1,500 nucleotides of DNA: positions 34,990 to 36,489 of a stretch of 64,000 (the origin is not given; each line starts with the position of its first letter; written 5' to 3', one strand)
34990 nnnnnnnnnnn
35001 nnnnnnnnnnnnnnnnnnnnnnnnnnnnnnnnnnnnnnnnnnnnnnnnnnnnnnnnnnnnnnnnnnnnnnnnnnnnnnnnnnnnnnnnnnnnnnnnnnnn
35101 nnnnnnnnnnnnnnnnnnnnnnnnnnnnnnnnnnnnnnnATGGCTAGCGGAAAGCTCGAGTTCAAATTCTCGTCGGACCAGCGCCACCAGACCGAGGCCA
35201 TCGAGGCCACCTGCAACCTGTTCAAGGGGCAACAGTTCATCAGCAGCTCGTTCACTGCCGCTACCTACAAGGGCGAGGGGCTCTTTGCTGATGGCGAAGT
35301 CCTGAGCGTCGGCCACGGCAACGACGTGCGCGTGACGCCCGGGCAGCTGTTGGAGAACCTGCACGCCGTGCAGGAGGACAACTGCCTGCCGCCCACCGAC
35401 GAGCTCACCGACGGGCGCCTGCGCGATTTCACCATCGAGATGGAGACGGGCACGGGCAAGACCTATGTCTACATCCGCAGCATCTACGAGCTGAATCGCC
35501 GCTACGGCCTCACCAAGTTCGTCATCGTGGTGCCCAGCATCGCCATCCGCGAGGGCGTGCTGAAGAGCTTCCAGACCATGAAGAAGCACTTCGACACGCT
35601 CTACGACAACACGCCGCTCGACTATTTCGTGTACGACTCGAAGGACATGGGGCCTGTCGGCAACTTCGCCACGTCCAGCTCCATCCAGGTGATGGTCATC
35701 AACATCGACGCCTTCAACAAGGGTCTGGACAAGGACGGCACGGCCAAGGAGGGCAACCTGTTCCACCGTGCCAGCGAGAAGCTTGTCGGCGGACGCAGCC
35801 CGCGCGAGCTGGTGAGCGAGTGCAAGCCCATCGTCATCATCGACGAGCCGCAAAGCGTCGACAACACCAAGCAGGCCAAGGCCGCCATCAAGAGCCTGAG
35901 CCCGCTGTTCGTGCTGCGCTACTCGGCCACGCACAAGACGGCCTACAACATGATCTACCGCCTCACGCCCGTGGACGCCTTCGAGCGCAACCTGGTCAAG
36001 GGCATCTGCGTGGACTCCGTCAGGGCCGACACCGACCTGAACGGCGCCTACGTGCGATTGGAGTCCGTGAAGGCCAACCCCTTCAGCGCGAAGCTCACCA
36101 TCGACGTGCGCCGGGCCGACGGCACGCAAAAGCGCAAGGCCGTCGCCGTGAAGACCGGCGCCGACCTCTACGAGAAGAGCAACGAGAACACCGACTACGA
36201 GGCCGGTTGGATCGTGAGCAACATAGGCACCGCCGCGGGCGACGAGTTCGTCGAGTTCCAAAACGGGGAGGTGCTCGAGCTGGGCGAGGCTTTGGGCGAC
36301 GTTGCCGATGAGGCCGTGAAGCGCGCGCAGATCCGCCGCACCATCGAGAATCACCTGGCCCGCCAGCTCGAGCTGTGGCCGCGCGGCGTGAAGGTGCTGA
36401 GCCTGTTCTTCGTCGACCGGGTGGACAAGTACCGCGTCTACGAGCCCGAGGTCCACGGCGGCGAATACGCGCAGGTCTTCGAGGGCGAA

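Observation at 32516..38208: Type III R-M operon with an AbrB/YoeB toxin-antitoxin pair wedged between mod and res; the toxin stop codon lies inside the res start (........)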

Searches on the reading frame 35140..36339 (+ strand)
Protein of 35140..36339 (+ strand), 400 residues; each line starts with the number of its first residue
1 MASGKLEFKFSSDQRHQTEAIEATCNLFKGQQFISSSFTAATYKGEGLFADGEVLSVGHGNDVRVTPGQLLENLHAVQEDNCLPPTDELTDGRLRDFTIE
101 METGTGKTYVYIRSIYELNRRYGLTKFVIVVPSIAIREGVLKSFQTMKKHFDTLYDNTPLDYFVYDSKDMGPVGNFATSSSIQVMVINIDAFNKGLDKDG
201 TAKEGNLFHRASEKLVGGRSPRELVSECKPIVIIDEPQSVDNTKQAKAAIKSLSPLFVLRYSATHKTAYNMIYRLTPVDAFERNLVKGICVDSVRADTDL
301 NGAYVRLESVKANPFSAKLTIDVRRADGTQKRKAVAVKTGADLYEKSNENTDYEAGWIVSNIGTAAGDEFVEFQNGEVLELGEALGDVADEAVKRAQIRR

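Call 49: find_homologous_proteins(query=window:35140-36339:+, max_evalue=1e-30)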
Query window:35140-36339:+ (400 aa): 6079 proteins with E <= 1e-30 among 8000 candidates; the best 120 are listed.
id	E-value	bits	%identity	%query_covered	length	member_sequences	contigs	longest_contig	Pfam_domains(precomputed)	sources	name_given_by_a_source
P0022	6.6e-216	734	83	99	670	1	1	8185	PF00270.36,PF04851.22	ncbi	-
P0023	6.7e-216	734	83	99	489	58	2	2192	PF00270.36,PF04851.22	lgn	-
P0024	8.5e-216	734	83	99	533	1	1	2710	PF00270.36,PF02130.25,PF04851.22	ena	-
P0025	8.7e-216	734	83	99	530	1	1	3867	PF00270.36,PF04851.22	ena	-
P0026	1.2e-215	733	83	99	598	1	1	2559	PF00270.36,PF04851.22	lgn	-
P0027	1.4e-215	733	83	99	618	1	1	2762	PF00270.36,PF04851.22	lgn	-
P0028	3.1e-214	729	82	99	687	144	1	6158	PF00270.36,PF04851.22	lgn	-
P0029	1.2e-212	724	80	99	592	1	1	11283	PF00270.36,PF04851.22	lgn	-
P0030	3.7e-204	696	82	93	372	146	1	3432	PF00270.36,PF04851.22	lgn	-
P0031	3.1e-195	666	74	100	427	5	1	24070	PF00270.36,PF04851.22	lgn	-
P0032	7.0e-191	652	75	95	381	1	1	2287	PF04851.22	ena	-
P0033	1.7e-184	631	73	98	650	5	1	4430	PF00270.36,PF04851.22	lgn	-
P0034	2.3e-184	631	73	98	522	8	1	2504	PF00270.36,PF04851.22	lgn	-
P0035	2.9e-182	624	70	99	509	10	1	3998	PF00270.36,PF04851.22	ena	-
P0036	2.4e-178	611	72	95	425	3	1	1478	PF00270.36,PF04851.22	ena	-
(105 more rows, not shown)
